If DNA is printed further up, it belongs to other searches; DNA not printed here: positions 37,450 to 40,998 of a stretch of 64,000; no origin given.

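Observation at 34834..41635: RND efflux operon bracketed by two rhodanese-associated elements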

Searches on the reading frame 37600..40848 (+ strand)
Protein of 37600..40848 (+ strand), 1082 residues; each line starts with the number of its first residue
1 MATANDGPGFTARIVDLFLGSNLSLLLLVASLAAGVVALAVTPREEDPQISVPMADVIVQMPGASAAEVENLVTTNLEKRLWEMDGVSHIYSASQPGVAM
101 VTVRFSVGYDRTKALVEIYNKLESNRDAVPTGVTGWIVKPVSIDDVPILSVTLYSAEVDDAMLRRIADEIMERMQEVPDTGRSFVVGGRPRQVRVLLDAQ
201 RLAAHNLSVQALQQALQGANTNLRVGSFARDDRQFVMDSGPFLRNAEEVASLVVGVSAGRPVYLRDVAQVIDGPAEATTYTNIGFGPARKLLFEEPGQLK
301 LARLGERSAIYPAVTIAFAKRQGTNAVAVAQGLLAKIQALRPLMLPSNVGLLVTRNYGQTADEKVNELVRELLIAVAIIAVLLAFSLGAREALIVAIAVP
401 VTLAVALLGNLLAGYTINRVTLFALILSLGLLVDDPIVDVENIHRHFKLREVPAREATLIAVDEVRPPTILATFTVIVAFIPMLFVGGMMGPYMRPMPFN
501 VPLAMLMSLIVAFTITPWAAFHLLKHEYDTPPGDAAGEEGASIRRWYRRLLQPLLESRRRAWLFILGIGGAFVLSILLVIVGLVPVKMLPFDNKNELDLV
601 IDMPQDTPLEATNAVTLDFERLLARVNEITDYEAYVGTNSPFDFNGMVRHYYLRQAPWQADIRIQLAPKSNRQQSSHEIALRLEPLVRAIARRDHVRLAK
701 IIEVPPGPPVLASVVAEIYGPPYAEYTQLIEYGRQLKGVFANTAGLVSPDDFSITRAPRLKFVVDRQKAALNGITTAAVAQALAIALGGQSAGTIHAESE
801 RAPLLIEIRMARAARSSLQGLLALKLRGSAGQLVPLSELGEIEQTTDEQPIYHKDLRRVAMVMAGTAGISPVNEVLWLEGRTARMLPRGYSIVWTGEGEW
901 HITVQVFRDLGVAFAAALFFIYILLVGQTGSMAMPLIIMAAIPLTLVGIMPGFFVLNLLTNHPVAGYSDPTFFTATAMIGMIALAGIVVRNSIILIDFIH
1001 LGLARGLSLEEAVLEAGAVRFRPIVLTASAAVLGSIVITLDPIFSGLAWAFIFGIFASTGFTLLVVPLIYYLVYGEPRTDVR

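Call 3: search_protein_families(library=pfam, proteins=[window:37600-40848:+], max_evalue=0.01)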
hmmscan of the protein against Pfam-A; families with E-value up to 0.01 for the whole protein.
window:37600-40848:+ (1082 aa): 2 families
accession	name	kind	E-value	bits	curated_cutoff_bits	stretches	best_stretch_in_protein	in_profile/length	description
PF00873.25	ACR_tran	-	2.4e-151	506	28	2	312-1073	278-1020/1021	AcrB/AcrD/AcrF family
PF02355.23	SecD_SecF_C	-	0.00026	20.9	20.5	1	366-510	31-169/189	Protein export membrane protein SecD/SecF, C-terminal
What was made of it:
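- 37600..40848 (+): RND inner-membrane permease (1082 aa). TM4 motif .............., with D434 and D435. PF00873, E 2e-151 (call 3).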

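Call 4: search_protein_families(library=ncbifam, proteins=[window:37600-40848:+], max_evalue=0.01)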
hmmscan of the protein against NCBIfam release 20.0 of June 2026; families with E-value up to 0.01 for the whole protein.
window:37600-40848:+ (1082 aa): 12 families
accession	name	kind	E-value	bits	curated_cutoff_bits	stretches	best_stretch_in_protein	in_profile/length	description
NF033617.1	RND_permease_2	subfamily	3.5e-134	449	1250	2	311-1073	276-1007/1009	multidrug efflux RND transporter permease subunit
NF000282.2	RND_permease_1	subfamily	5.3e-98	329.2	1250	2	311-1073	283-1027/1029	multidrug efflux RND transporter permease subunit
TIGR00915.1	2A0602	subfamily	6e-85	286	940.35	2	312-1073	285-1028/1050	efflux RND transporter permease subunit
TIGR00914.1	2A0601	subfamily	1.6e-76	258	701.45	2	321-1076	297-1038/1051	CusA/CzcA family heavy metal efflux RND transporter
NF007798.0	PRK10503.1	equivalog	1.9e-70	237.7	1584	3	305-639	281-612/1040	MdtB/MuxB family multidrug efflux RND transporter permease subunit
NF007905.0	PRK10614.1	equivalog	3.7e-69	233.5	1774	2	309-1071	276-1006/1025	multidrug efflux RND transporter permease subunit MdtC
NF007133.0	PRK09579.1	equivalog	1.4e-66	224.8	1763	2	312-1073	278-1002/1017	multidrug efflux RND transporter permease subunit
NF007131.0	PRK09577.1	equivalog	7.7e-56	189.4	1768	2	32-638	20-609/1045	multidrug efflux RND transporter permease subunit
NF007842.1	PRK10555.1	equivalog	2.7e-53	181.1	1854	1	33-1073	21-1026/1036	multidrug efflux RND transporter permease AcrD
NF000037.1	RND_perm_OqxB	exception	2.7e-44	151.3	2200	2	313-1066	289-1027/1050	multidrug efflux RND transporter permease subunit OqxB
NF011706.2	PRK15127.1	equivalog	1.1e-42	146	2150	3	312-584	285-553/1049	multidrug efflux RND transporter permease subunit AcrB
TIGR00916.1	2A0604s01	subfamily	9.4e-05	22.1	148.6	1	363-488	85-209/231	SecD/SecF family protein translocase subunit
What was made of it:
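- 37600..40848 (+): The best NCBIfam hit is RND_permease_2 at 449 bits, against CusA/CzcA at 258 bits; both are below their cut-offs (call 4).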

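Call 32: search_solved_structures(query=window:37600-40848:+, max_evalue=1e-10, show_alignments=0)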
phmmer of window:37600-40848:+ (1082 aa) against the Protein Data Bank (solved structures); distinct sequences matched with E-value up to 1e-10: 81 (the best 60 are shown).
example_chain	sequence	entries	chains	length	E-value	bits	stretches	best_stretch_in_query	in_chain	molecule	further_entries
6vej_A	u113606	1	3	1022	1.7e-64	221.5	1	23-1077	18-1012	Probable Resistance-Nodulation-Cell Division (RND) efflux transporter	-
20yy_A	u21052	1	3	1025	2.6e-62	214.3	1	24-1072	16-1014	Multidrug efflux RND transporter permease subunit MexK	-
9xwg_A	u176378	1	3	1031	2.6e-62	214.3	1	24-1072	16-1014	Multidrug efflux RND transporter permease subunit MexK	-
9lyq_B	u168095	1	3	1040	1.8e-57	198.3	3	24-274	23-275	Multidrug resistance protein MdtB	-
8z1u_A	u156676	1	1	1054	2.4e-53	184.6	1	31-1075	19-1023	Efflux pump membrane transporter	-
9e9f_B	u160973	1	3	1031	2.9e-53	184.4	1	31-1075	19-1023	Efflux pump membrane transporter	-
8gjj_B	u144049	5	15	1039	3.2e-53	184.2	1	26-1073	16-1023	Efflux pump membrane transporter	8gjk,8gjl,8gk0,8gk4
7wlv_A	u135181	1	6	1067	6.8e-53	183.2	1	27-1072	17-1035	Efflux pump membrane transporter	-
9j3d_J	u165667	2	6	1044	8.9e-53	182.8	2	31-624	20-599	Efflux pump membrane transporter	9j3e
8yr0_A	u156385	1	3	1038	9.2e-53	182.7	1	27-1073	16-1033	Cation/multidrug efflux pump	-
22xk_B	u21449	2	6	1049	4.9e-52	180.3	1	26-1072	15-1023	MexBYB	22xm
8f3e_A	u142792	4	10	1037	9.7e-52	179.3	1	28-1073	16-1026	Efflux pump membrane transporter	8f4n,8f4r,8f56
7m4p_A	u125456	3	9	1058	3.7e-51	177.4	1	29-1071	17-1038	Efflux pump membrane transporter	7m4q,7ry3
7wls_A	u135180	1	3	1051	1.1e-50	175.8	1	27-1070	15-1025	Efflux pump membrane transporter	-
5lq3_A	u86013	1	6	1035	1.9e-50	175.1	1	25-1073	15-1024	CmeB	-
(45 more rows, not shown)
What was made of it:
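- Closest known: TriABC, MexJK and MdtABC. Same: The nearest solved RND structures are TriC 6VEJ (E 1.7e-64), MexK and MdtB (call 32).
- The nearest solved relatives of the pump are drug and biocide exporters: TriC, MexK and MdtB (call 32).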

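Call 36: find_related_loci(query=A2, collection=metagenome_contigs, flank=6000)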
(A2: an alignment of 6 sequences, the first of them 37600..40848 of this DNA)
Query A2 (1082 aa) in metagenome_contigs; peptide patterns used: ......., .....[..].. (x = any residue, [..] = any of these).
600 stretches matched a pattern (row limit reached: there are more); 588 encode a relative of the query (tblastn E <= 1e-3); the best 80 are kept; 80 distinct loci.
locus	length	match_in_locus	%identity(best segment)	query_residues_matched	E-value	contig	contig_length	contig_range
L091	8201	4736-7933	55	9-1079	0e+0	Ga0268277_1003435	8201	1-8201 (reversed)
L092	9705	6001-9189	57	9-1076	0e+0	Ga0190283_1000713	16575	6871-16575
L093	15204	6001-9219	57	9-1078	0e+0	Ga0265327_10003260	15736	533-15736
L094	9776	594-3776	55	9-1074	0e+0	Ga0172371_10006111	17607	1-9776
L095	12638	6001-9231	54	1-1076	0e+0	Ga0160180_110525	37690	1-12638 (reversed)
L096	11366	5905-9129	55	5-1073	0e+0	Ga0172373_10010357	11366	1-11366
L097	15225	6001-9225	54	5-1076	0e+0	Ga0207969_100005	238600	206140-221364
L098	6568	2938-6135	56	9-1073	0e+0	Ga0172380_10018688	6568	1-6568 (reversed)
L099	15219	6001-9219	54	1-1073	0e+0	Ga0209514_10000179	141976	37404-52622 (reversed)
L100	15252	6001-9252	54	1-1082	0e+0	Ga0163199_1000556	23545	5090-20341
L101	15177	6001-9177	56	10-1080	0e+0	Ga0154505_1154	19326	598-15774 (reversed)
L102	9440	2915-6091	49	4-1076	0e+0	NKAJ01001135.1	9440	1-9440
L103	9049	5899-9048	56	10-1058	0e+0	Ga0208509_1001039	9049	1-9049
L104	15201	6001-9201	53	9-1074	0e+0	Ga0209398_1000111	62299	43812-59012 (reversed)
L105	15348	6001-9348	52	10-1076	0e+0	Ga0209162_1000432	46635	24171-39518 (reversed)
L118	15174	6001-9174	50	10-1076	0e+0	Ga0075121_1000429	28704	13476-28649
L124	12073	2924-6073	51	14-1076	0e+0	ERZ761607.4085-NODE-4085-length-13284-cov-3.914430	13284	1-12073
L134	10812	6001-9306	47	10-1076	0e+0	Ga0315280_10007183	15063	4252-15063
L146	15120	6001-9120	46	13-1073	0e+0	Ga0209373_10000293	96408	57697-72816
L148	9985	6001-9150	46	9-1082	0e+0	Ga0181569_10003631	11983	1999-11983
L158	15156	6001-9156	45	8-1075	0e+0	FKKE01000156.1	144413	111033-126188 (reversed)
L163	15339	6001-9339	42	9-1082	0e+0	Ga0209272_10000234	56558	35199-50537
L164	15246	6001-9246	43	14-1080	0e+0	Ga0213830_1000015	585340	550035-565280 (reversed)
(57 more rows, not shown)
